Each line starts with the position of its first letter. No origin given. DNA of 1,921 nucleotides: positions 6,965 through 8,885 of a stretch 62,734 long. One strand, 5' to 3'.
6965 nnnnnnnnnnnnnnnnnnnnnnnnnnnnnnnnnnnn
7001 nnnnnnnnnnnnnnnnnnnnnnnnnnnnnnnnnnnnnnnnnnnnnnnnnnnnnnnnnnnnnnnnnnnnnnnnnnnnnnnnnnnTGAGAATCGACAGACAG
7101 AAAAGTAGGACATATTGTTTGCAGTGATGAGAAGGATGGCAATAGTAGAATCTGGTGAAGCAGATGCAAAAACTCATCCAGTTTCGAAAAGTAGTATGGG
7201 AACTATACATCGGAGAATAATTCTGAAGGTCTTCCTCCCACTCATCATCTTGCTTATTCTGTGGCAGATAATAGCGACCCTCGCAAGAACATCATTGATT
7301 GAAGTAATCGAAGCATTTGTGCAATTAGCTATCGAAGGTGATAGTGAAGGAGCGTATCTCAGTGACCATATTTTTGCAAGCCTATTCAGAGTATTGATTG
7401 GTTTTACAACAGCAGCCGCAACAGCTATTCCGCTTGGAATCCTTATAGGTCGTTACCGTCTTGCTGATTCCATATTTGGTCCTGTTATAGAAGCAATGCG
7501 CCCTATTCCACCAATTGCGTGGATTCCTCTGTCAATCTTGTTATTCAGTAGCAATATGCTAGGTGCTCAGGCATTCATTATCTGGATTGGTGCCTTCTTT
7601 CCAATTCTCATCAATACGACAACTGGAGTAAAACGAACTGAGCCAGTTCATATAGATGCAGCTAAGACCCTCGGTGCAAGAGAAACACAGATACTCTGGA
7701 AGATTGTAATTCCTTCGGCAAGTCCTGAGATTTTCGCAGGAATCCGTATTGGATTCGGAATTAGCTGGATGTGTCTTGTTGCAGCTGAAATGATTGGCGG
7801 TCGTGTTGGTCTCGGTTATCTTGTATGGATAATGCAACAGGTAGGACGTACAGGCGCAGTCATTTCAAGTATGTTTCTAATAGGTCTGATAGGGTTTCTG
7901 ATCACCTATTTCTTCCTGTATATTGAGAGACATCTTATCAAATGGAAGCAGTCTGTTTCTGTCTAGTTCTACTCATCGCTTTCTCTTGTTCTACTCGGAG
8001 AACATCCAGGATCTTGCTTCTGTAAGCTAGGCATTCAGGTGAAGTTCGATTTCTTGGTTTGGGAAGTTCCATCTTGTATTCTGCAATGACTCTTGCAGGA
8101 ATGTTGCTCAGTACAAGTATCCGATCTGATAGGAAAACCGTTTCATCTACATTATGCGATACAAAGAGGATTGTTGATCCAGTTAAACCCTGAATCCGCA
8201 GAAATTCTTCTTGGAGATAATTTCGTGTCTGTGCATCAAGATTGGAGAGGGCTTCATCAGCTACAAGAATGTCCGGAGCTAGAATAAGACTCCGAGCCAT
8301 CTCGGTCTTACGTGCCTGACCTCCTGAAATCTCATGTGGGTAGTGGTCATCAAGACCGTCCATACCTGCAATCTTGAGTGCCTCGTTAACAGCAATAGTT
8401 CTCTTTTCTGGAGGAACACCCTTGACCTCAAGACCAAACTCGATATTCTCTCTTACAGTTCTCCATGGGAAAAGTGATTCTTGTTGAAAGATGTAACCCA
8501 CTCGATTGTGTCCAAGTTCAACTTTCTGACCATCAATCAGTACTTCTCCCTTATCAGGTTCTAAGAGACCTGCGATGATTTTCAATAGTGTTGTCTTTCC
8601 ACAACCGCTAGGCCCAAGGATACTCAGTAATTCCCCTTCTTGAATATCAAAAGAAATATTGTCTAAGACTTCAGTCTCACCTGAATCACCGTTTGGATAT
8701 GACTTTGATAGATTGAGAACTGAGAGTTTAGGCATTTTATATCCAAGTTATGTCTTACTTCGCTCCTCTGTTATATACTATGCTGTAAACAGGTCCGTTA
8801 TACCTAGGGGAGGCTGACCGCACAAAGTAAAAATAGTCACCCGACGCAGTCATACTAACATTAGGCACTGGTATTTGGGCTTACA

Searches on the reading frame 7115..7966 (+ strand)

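Call 64: search_protein_families(library=pfam, proteins=[window:7115-7966:+], max_evalue=0.00001)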
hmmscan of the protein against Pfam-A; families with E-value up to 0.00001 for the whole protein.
window:7115-7966:+ (283 aa): 1 family
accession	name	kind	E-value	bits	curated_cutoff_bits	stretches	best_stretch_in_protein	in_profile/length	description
PF00528.27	BPD_transp_1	-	8.1e-23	81.5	26.4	1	104-274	1-178/184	Binding-protein-dependent transport system inner membrane component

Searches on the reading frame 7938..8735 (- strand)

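Call 64: search_protein_families(library=pfam, proteins=[window:7938-8735:-], max_evalue=0.00001)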
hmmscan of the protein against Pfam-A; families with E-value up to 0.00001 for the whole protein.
window:7938-8735:- (265 aa): 1 family
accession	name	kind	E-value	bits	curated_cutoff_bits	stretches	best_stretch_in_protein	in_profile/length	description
PF00005.33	ABC_tran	-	3e-33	115.8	25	1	24-163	1-136/137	ABC transporter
